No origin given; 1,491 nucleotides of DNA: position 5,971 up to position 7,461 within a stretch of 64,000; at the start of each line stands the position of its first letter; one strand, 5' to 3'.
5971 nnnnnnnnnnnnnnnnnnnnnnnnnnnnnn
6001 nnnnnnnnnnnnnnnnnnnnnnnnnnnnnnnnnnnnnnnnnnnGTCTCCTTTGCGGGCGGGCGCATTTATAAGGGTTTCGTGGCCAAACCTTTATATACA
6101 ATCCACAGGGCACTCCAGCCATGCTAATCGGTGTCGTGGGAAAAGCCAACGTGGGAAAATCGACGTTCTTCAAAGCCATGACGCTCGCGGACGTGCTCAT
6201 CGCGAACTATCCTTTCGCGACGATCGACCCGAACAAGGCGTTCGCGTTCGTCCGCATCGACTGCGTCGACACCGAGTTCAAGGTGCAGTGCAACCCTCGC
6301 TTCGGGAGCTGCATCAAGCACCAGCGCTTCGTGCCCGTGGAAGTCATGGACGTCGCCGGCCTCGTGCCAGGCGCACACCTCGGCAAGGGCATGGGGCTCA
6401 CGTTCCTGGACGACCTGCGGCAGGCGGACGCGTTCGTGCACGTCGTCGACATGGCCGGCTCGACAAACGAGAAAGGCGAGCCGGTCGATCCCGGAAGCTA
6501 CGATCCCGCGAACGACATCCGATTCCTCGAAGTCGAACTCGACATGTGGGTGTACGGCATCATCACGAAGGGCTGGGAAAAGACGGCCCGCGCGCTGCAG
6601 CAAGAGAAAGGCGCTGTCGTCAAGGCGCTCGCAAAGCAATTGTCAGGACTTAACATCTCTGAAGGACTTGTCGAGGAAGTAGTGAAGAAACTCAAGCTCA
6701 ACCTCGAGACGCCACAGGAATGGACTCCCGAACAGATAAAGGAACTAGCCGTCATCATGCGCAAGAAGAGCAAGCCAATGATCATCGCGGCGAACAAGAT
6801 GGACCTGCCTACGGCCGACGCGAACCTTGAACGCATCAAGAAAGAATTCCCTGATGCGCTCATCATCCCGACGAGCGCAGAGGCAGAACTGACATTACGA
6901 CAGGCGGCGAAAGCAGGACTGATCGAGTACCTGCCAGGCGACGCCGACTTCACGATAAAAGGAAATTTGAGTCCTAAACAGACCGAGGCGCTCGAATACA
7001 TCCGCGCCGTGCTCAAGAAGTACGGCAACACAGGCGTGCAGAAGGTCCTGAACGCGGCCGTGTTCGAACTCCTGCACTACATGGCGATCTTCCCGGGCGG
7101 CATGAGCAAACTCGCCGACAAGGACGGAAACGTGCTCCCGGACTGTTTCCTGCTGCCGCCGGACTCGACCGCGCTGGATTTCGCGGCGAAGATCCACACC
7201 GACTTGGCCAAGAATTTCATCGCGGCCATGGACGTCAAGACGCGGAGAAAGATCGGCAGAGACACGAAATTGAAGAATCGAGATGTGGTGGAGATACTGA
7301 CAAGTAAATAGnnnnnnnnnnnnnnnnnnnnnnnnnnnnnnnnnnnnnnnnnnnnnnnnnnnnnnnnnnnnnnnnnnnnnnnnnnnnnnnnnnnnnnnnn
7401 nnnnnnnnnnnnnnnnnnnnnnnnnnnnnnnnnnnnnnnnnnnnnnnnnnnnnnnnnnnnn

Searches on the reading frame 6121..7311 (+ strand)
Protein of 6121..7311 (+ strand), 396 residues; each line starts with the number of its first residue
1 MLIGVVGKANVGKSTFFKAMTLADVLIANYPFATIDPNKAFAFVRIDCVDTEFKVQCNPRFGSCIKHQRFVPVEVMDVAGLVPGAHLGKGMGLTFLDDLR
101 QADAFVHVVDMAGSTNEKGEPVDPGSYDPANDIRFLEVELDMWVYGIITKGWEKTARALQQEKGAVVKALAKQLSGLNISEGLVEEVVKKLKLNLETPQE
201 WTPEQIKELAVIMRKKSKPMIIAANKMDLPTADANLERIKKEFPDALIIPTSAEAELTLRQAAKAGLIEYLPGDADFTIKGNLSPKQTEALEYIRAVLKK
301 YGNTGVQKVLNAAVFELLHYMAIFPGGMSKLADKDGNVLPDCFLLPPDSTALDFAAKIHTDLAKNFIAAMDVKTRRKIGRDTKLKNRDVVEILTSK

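Call 3: search_protein_families(library=pfam, proteins=[window:6121-7311:+], max_evalue=0.01)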
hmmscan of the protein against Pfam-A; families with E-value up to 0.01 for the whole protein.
window:6121-7311:+ (396 aa): 6 families
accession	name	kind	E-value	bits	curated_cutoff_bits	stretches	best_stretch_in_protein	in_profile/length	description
PF08438.16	YGR210-like_G4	-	5.4e-37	127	24.7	1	223-325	1-105/108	Obg-like GTPase YGR210-like, G4 motif-containing domain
PF01926.29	MMR_HSR1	-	2.1e-16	60.5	21.9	1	3-115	2-86/113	50S ribosome-binding GTPase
PF02824.27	TGS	-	2.9e-12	46.9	22.2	1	337-394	9-60/60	TGS domain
PF02421.24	FeoB_N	-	4.4e-06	26.7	27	1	3-40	3-40/156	Ferrous iron transport protein B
PF00009.33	GTP_EFTU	-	1.2e-05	25.4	26.5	1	204-264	108-151/188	Elongation factor Tu GTP binding domain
PF06071.19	YchF-GTPase_C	-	0.0025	18.3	27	1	348-374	20-46/84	Protein of unknown function (DUF933)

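Call 4: search_protein_families(library=ncbifam, proteins=[window:6121-7311:+], max_evalue=0.01)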
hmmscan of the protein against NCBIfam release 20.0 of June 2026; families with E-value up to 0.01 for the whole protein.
window:6121-7311:+ (396 aa): 17 families
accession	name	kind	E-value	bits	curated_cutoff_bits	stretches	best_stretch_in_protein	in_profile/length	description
NF007171.0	PRK09602.1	subfamily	1.7e-165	550.7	387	1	2-395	4-396/397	YchF-related putative GTPase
TIGR00092.1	TIGR00092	equivalog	1.4e-32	113.2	279.2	1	3-261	5-250/368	redox-regulated ATPase YchF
NF008955.0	PRK12297.1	equivalog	5.6e-22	78.2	406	2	3-117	162-253/429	GTPase ObgE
TIGR02729.1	Obg_CgtA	equivalog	6.6e-18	64.8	280.25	2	3-38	160-195/329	Obg family GTPase CgtA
NF008956.1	PRK12299.1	equivalog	5.1e-17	61.8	300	1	3-143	161-263/327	GTPase ObgE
NF008954.1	PRK12296.1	equivalog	4.6e-16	58.3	377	1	3-144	162-270/470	GTPase ObgE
TIGR03156.1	GTP_HflX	equivalog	9.8e-10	37.9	216.75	1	3-38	192-227/351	GTPase HflX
TIGR00231.1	small_GTP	domain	2.3e-09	37.2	42.5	2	3-112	6-94/164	GTP-binding protein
TIGR03594.1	GTPase_EngA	equivalog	4.1e-08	32.7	306.7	1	3-43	3-44/432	ribosome biogenesis GTPase Der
TIGR03918.1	GTP_HydF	equivalog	1.7e-06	27.1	325.55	0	2-38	9-46/392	[FeFe] hydrogenase H-cluster maturation GTPase HydF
NF000908.1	PRK00089.1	equivalog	1.9e-05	24.1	237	0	204-284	97-180/291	GTPase Era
NF003255.0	PRK04213.1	equivalog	2.4e-05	23.7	164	1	4-40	13-49/204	GTP-binding protein EngB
NF008280.0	PRK11058.1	equivalog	3e-05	23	441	1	3-50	200-243/426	ribosome rescue GTPase HflX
TIGR00437.1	feoB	equivalog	4.9e-05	22.2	315.65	1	7-40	1-34/594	ferrous iron transport protein B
TIGR00691.1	spoT_relA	subfamily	0.00011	20.7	499.2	1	344-396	374-424/687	RelA/SpoT family protein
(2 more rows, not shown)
